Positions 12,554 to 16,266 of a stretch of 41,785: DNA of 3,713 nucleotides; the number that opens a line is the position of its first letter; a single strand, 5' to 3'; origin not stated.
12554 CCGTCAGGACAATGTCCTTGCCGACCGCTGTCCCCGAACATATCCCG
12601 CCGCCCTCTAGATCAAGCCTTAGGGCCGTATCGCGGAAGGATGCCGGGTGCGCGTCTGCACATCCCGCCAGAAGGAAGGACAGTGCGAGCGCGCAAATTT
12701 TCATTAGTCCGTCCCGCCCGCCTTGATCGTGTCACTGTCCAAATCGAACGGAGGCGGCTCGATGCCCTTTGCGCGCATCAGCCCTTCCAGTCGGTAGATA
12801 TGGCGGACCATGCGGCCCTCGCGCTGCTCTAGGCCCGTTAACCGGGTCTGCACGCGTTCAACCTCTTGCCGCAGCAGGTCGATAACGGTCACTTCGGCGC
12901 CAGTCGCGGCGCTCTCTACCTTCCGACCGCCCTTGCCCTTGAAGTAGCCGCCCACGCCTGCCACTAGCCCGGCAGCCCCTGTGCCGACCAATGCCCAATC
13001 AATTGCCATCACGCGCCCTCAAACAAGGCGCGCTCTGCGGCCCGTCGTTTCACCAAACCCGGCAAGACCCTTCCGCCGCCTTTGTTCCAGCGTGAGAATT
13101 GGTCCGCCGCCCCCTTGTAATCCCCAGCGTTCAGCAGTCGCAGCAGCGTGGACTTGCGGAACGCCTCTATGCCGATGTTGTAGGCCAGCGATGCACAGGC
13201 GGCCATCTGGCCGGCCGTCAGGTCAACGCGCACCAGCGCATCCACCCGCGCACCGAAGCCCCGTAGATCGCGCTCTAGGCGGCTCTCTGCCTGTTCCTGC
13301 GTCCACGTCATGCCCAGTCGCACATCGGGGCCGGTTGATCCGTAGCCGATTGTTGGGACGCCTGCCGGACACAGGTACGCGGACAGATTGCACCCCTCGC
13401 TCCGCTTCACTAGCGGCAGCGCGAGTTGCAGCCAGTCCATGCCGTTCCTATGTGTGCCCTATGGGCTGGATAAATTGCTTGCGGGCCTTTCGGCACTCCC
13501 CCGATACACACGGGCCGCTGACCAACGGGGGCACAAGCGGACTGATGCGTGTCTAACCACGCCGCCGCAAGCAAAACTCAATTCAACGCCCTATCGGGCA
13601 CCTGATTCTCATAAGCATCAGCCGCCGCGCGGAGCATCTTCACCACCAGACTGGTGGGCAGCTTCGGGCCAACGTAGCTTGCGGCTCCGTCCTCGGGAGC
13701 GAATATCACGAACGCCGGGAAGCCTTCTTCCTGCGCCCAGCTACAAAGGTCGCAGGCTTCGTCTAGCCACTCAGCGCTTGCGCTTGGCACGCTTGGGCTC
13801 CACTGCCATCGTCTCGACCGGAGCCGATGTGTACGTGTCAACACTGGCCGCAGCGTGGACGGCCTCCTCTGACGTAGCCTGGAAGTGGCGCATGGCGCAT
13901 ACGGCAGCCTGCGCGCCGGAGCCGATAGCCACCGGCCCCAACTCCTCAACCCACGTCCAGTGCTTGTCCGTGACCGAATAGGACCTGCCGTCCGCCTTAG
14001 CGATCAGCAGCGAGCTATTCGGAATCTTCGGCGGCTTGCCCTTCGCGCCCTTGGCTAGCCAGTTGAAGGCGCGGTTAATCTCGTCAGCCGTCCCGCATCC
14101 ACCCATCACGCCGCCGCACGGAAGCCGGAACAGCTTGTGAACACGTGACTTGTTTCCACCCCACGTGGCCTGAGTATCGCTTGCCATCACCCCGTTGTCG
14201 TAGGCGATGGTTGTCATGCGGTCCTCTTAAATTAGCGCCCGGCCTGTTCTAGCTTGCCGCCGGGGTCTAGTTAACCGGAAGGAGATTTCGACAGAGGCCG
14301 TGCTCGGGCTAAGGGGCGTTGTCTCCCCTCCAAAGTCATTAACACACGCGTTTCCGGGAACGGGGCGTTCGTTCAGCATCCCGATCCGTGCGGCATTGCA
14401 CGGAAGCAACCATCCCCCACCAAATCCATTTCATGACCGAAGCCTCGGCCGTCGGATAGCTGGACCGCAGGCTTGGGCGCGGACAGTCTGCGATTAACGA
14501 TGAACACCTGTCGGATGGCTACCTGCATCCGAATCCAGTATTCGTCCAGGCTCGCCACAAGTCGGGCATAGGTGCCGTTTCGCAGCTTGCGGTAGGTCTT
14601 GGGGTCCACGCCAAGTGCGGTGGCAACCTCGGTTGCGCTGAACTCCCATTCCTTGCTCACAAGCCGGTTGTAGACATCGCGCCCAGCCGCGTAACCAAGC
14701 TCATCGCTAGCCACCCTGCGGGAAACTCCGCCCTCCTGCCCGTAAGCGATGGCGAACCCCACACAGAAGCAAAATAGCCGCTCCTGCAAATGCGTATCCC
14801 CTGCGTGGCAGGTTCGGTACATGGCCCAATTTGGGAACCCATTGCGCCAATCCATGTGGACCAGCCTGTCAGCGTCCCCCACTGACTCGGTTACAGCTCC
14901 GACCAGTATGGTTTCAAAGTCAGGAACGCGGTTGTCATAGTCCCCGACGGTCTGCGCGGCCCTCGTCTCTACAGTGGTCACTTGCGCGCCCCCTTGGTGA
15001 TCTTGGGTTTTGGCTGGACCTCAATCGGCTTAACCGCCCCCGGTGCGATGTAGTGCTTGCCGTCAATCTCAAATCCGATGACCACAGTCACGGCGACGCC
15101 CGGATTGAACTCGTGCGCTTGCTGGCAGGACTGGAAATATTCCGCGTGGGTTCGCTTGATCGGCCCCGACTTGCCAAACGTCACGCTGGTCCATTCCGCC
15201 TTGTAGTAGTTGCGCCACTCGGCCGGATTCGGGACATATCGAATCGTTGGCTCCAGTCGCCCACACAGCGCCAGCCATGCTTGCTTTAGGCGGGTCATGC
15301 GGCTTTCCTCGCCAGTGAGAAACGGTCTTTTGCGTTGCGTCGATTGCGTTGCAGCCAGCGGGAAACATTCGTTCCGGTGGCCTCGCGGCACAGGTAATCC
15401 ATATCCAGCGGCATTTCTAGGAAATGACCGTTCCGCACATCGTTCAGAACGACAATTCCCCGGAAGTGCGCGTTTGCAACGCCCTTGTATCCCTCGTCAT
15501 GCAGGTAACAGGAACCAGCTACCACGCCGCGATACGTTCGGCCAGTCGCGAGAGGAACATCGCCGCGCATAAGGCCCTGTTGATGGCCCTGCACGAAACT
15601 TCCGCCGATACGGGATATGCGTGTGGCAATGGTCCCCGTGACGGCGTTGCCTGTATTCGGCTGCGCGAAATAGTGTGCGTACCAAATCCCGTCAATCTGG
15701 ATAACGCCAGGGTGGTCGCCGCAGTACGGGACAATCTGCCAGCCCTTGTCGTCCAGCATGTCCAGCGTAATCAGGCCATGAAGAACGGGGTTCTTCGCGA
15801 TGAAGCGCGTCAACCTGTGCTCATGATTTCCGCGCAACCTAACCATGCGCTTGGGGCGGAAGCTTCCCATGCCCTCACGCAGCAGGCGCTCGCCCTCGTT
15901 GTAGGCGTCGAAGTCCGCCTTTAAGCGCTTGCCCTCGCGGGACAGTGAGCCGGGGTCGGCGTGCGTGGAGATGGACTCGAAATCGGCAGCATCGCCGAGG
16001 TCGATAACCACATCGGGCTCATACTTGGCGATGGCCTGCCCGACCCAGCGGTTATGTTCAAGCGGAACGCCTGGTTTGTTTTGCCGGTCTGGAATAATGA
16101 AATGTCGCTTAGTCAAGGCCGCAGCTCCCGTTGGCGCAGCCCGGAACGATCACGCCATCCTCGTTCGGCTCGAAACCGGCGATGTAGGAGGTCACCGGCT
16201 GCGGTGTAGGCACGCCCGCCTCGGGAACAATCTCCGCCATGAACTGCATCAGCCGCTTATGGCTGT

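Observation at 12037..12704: Lipoprotein trypsin-like serine protease and a 33-aa membrane peptide translationally chained inside the lysis cassette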

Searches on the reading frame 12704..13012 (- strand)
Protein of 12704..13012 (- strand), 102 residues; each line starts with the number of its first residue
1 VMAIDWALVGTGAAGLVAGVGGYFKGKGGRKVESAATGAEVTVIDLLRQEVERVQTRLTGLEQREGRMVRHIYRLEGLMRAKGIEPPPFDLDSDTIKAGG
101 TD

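Call 3: search_protein_families(library=pfam, proteins=[window:12704-13012:-], max_evalue=1)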
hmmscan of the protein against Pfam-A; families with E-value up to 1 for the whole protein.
window:12704-13012:- (102 aa): 1 family
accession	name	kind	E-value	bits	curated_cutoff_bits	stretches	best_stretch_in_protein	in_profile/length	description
PF00291.31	PALP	-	0.035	13.9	35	1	4-65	158-226/295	Pyridoxal-phosphate dependent enzyme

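Call 4: search_protein_families(library=phrogs, proteins=[window:12704-13012:-], max_evalue=0.1)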
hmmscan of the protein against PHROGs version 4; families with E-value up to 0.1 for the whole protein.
window:12704-13012:- (102 aa): 0 families

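Call 41: search_protein_families(library=ncbifam, proteins=[window:12704-13012:-], max_evalue=0.1)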
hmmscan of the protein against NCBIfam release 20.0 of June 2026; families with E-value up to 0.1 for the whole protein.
window:12704-13012:- (102 aa): 1 family
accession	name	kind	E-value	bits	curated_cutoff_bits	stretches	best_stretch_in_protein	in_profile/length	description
NF038291.1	rep_pAB02_ORF2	subfamily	0.08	13.3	85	1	40-85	65-110/172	plasmid replication DNA-binding protein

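Call 42: search_protein_families(library=padloc, proteins=[window:12704-13012:-], max_evalue=0.1)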
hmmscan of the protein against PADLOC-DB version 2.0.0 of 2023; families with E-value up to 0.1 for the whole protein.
window:12704-13012:- (102 aa): 0 families

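Call 58: find_homologous_proteins(query=window:12704-13009:-, max_evalue=0.01)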
Query window:12704-13009:- (101 aa): 28 proteins with E <= 0.01 among 50 candidates.
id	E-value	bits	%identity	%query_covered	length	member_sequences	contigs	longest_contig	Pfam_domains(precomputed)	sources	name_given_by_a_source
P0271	2.3e-58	212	100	100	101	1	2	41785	-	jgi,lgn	jgi:hypothetical protein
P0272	7.0e-46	172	79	100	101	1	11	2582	-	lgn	-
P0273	1.9e-44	168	78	100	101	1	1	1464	-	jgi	jgi:hypothetical protein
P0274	6.8e-42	160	74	100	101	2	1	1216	-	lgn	-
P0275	3.3e-39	151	74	100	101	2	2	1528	-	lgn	-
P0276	1.1e-35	140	70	98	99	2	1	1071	-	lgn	-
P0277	5.2e-35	137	68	100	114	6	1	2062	-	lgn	-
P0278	1.6e-34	136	69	98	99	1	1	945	-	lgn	-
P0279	1.1e-33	133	63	96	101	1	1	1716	-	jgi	jgi:hypothetical protein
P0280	3.4e-33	132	65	98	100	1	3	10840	-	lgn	-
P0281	4.2e-33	131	68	98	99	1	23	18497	-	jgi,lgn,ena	jgi:hypothetical protein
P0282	4.7e-33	131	63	96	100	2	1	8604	-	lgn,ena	-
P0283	3.0e-32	129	62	98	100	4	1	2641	-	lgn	-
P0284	4.7e-32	128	65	96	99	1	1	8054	-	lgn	-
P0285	1.8e-30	123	63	95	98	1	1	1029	-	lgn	-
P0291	2.4e-26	110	56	98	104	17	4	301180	-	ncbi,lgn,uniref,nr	ncbi:hypothetical protein [Stenotrophomonas maltophilia]|uniref:hypothetical protein n=1 Tax=Stenotr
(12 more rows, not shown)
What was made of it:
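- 12704..13012 (-): 101/102-aa protein with an N-terminal Gly/Ala-rich TMD, a basic patch, a coiled coil and a conserved C-terminal ...GG(T/S)(D/E). It is a holin candidate with no Pfam, PHROG or NCBIfam match. 28 homologues (call 58).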

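Call 59: find_encoding_contigs(protein=P0291, flank=5000, max_places=3)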
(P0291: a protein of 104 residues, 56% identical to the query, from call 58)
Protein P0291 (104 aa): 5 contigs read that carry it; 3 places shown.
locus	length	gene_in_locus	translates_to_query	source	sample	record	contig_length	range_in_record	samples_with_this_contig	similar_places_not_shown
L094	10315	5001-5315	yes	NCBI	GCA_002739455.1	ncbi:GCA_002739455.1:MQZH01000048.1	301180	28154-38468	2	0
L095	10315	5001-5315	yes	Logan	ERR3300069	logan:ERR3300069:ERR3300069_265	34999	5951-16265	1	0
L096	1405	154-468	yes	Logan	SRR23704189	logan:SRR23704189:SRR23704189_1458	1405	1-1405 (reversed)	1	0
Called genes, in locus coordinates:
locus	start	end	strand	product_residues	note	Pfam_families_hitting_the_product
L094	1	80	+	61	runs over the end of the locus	-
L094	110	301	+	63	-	-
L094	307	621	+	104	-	-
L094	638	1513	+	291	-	PF13730:HTH_36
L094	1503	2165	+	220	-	-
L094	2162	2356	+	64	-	-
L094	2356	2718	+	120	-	PF16786:RecA_dep_nuc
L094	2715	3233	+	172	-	-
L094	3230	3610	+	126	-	-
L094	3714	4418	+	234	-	-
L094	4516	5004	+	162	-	-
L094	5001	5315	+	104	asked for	-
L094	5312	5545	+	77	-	-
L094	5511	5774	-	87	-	-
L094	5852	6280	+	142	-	-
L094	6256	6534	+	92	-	PF23793:LysC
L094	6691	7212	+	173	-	PF09669:Phage_pRha, PF10549:ORF11CD3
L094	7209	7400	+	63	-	-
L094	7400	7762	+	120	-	-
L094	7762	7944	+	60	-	-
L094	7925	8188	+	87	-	-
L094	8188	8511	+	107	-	PF13392:HNH_3 (weak)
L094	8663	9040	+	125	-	-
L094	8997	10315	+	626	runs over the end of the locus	PF03354:TerL_ATPase, PF20441:TerL_nuclease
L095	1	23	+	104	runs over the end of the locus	-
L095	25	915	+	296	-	PF13730:HTH_36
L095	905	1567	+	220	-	-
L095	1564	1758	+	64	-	-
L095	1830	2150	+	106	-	PF16786:RecA_dep_nuc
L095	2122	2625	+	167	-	-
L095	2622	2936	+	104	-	-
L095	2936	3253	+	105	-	-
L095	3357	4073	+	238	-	-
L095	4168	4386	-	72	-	-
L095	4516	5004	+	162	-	-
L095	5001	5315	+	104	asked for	-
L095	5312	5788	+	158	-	PF03245:Phage_lysis (weak)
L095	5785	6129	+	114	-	PF06356:DUF1064 (faint)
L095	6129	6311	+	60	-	-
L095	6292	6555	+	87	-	-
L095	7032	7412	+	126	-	-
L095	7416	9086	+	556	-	PF03354:TerL_ATPase, PF20441:TerL_nuclease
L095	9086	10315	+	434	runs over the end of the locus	PF04860:Phage_portal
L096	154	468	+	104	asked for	-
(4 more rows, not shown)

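Call 60: find_encoding_contigs(protein=P0281, flank=5000, max_places=3)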
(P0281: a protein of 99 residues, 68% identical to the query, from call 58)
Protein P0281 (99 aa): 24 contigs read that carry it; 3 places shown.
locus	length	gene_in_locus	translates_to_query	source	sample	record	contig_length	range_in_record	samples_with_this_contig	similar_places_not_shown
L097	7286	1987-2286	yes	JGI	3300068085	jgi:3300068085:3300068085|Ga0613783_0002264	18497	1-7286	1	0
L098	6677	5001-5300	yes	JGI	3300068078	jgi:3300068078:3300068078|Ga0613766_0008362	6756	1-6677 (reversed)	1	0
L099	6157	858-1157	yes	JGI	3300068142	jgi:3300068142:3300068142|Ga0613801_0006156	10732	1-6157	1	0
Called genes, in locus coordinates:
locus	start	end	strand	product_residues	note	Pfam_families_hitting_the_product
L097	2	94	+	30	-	?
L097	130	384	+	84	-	-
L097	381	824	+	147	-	-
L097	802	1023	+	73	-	-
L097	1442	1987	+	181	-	-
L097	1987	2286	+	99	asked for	-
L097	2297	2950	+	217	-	PF13365:Trypsin_2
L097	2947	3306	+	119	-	-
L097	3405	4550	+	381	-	PF12708:Pect-lyase_RHGA_epim (faint), PF05048:NosD (faint), PF13229:Beta_helix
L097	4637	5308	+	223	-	-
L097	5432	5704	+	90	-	-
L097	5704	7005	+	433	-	PF04466:Terminase_3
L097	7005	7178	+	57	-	-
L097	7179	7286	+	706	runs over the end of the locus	PF23899:SU10_portal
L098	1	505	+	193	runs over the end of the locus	?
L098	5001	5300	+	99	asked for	-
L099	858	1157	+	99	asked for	-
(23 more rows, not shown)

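Call 61: search_protein_families(library=pfam, proteins=[L094:4516-5004:+, L094:5312-5545:+, L094:5852-6280:+, L095:5312-5788:+, L097:1442-1987:+, L097:2297-2950:+, L097:2947-3306:+, L094:3714-4418:+], max_evalue=0.01)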
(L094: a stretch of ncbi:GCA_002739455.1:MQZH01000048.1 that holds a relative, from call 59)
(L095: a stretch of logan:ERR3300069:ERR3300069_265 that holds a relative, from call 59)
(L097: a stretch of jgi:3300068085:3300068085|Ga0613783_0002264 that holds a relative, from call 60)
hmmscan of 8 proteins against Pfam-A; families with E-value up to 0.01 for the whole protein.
L094:4516-5004:+ (162 aa): 0 families

L094:5312-5545:+ (77 aa): 0 families

L094:5852-6280:+ (142 aa): 0 families

L095:5312-5788:+ (158 aa): 1 family
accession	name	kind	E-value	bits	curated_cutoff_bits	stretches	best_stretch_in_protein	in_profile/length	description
PF03245.18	Phage_lysis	-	5.6e-06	27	25.4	1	34-139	4-108/126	Bacteriophage Rz lysis protein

L097:1442-1987:+ (181 aa): 0 families

L097:2297-2950:+ (217 aa): 2 families
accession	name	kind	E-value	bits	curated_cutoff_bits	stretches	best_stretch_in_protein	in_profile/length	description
PF13365.12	Trypsin_2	-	3.5e-10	41.2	27.6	1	65-189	2-144/144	Trypsin-like peptidase domain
PF00089.32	Trypsin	-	0.0025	18.1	20.6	0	63-96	26-60/220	Trypsin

L097:2947-3306:+ (119 aa): 0 families

L094:3714-4418:+ (234 aa): 0 families

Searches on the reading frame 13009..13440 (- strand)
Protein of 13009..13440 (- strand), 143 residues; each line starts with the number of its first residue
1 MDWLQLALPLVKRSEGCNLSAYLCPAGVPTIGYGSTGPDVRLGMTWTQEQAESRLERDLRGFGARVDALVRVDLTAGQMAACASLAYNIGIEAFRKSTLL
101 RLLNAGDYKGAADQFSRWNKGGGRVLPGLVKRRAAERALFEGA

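Call 3: search_protein_families(library=pfam, proteins=[window:13009-13440:-], max_evalue=1)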
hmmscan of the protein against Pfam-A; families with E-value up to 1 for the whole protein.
window:13009-13440:- (143 aa): 1 family
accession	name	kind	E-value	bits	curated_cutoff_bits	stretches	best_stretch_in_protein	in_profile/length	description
PF00959.24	Phage_lysozyme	-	1.8e-47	161.2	22.3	1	12-136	1-125/125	Phage lysozyme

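Call 4: search_protein_families(library=phrogs, proteins=[window:13009-13440:-], max_evalue=0.1)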
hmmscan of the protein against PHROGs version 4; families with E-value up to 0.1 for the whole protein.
window:13009-13440:- (143 aa): 6 families
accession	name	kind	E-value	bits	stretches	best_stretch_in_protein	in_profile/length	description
phrog_7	-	lysis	9.5e-62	210.2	1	5-142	556-697/873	endolysin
phrog_33083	-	lysis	4.5e-34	118.9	1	5-141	5-141/456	endolysin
phrog_10457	-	lysis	3.5e-26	92.3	1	44-140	1-93/95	endolysin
phrog_7910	-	lysis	8.5e-15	56.1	1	64-138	15-89/96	endolysin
phrog_28234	-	lysis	3e-12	47.3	1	9-142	69-221/372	endolysin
phrog_3617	-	unknown function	0.011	15.9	1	29-141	282-404/405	-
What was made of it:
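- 13009..13440 (-): GH24 endolysin (143 aa). By inspection it has no N-terminal SAR or TMD. PF00959 1.8e-47 and phrog_7 9.5e-62 (calls 3, 4).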

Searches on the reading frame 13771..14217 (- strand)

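Call 41: search_protein_families(library=ncbifam, proteins=[window:13771-14217:-], max_evalue=0.1)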
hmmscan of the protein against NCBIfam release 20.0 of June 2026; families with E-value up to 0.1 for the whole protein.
window:13771-14217:- (148 aa): 2 families
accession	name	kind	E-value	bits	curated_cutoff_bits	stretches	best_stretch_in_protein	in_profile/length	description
NF003964.0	PRK05456.1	equivalog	0.052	13.2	137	0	92-131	123-170/179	ATP-dependent protease subunit HslV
TIGR04439.1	histamin_N_OH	equivalog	0.077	11.8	700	1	97-131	188-222/431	putative histamine N-monooxygenase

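Call 67: search_protein_families(library=phrogs, proteins=[window:13771-14217:-], max_evalue=0.001)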
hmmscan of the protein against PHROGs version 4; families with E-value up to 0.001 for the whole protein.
window:13771-14217:- (148 aa): 1 family
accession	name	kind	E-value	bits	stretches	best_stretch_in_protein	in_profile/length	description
phrog_1040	-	other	1.1e-30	108.1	1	1-144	14-161/277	peptidase HslV family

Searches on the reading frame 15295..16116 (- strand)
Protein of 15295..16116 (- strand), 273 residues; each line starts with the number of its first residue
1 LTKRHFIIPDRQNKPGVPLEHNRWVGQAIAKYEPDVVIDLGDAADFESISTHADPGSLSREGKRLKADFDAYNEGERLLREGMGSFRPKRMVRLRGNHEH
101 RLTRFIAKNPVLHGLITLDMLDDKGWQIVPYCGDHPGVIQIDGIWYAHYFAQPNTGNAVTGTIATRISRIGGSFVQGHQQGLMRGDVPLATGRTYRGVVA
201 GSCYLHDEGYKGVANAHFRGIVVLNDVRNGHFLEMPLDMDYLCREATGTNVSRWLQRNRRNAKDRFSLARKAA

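Call 67: search_protein_families(library=phrogs, proteins=[window:15295-16116:-], max_evalue=0.001)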
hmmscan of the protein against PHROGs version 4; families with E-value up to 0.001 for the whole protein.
window:15295-16116:- (273 aa): 2 families
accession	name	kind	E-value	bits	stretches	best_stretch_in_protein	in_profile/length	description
phrog_221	-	other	3.4e-42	146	1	1-242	110-351/367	metallo-phosphoesterase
phrog_20266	-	other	0.00021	21.2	1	27-123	198-289/450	metallo-phosphoesterase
